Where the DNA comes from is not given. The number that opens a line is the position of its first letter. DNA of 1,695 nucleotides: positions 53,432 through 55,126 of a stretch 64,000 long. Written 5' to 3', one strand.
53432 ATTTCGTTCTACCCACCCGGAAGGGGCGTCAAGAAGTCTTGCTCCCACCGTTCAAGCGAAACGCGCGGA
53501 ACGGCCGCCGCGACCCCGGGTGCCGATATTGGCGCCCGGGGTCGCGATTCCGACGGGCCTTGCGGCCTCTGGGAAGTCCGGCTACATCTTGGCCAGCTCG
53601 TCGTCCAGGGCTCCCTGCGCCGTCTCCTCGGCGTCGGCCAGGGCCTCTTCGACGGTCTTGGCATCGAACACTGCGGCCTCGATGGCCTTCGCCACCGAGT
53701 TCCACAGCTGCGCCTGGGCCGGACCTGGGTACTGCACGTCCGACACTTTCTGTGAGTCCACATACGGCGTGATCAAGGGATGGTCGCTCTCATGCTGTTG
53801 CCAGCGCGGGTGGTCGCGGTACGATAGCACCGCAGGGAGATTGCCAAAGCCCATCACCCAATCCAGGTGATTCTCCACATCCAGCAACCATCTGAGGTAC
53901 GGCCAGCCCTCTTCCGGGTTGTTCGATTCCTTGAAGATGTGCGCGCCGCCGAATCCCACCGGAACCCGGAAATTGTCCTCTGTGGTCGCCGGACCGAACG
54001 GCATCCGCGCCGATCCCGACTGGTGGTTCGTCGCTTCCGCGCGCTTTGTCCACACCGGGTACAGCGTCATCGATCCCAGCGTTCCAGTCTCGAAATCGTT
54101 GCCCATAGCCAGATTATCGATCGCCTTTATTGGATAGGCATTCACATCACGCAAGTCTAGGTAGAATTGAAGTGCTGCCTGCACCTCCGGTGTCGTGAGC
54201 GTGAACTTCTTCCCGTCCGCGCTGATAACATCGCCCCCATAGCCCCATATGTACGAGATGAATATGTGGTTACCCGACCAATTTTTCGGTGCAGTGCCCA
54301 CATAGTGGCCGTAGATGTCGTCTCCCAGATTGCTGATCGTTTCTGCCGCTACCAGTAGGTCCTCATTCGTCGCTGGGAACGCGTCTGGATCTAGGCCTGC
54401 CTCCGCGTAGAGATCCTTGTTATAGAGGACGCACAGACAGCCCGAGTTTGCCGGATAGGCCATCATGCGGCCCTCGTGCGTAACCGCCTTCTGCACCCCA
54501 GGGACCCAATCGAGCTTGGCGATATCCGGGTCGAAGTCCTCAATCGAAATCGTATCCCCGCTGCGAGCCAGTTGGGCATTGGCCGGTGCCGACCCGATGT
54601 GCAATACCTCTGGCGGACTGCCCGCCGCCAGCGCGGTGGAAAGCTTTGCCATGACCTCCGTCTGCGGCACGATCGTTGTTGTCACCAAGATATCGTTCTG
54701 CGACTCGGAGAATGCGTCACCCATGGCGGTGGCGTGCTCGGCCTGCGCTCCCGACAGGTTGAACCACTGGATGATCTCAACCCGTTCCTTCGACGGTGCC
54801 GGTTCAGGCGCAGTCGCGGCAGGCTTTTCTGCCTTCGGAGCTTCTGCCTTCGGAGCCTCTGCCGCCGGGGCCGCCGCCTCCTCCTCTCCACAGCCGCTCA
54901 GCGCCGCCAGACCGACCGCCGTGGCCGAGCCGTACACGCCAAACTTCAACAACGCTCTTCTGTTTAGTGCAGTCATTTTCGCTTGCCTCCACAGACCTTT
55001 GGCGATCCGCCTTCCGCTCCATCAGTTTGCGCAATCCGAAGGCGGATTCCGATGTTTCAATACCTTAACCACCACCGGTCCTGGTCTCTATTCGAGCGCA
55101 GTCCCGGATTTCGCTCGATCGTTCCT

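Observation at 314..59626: Unusually high density of inactivated genes in an otherwise ordinary chromosomal region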

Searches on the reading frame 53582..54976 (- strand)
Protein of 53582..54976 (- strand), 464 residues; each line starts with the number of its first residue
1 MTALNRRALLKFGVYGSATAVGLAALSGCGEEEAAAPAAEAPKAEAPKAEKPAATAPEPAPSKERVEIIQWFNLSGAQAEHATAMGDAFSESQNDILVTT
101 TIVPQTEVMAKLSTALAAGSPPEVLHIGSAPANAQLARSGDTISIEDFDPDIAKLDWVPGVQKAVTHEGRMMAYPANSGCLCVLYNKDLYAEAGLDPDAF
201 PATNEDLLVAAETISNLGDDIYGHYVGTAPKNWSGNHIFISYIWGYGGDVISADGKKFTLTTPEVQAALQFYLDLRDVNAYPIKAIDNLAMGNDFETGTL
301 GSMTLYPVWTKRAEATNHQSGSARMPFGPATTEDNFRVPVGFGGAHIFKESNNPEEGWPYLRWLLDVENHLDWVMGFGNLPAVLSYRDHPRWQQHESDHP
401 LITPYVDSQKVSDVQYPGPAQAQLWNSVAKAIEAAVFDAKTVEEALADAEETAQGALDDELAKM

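Call 26: find_encoding_contigs(protein=window:53582-54976:-, flank=10000, max_places=10)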
Protein window:53582-54976:- (464 aa): 14 contigs read that carry it; 10 places shown.
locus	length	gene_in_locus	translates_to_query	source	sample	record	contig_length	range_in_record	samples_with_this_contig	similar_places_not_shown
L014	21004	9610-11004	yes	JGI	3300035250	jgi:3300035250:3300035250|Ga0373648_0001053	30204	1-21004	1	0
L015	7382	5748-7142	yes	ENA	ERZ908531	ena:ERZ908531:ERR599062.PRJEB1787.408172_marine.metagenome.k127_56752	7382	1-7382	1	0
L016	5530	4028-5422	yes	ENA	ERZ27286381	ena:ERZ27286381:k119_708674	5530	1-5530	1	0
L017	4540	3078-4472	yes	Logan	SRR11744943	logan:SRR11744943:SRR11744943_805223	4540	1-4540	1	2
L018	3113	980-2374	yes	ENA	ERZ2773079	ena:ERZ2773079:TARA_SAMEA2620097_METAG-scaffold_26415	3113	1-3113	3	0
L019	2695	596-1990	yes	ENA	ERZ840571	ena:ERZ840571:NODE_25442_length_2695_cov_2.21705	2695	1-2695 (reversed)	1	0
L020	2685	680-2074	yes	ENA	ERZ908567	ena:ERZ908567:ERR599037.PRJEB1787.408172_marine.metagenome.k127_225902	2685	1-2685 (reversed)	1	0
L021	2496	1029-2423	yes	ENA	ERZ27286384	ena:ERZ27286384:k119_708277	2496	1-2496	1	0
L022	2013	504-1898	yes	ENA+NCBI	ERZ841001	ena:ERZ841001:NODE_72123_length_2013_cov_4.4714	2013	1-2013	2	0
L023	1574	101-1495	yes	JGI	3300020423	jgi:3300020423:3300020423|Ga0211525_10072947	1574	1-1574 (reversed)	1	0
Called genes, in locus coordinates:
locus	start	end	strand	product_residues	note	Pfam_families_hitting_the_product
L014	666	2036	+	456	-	-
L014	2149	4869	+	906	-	PF09586:YfhO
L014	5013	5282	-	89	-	-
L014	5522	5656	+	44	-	PF01738:DLH (weak)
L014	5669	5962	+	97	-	PF01738:DLH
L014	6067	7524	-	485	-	PF00083:Sugar_tr (weak), PF07690:MFS_1, PF12832:MFS_1_like (weak), PF07690:MFS_1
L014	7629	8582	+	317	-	PF00528:BPD_transp_1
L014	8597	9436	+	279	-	PF00528:BPD_transp_1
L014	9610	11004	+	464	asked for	PF01547:SBP_bac_1, PF13416:SBP_bac_8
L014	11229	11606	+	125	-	PF00072:Response_reg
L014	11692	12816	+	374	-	-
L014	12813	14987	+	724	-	PF13231:PMT_2 (weak)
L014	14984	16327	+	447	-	PF05977:MFS_3, PF07690:MFS_1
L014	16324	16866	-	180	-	-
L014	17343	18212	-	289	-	PF01261:AP_endonuc_2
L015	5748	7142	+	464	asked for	PF01547:SBP_bac_1, PF13416:SBP_bac_8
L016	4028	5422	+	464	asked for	PF01547:SBP_bac_1, PF13416:SBP_bac_8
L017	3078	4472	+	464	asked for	PF01547:SBP_bac_1, PF13416:SBP_bac_8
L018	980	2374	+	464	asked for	PF01547:SBP_bac_1, PF13416:SBP_bac_8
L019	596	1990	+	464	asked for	PF01547:SBP_bac_1, PF13416:SBP_bac_8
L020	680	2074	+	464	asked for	PF01547:SBP_bac_1, PF13416:SBP_bac_8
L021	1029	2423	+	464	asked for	PF01547:SBP_bac_1, PF13416:SBP_bac_8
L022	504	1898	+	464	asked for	PF01547:SBP_bac_1, PF13416:SBP_bac_8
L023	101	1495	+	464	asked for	PF01547:SBP_bac_1, PF13416:SBP_bac_8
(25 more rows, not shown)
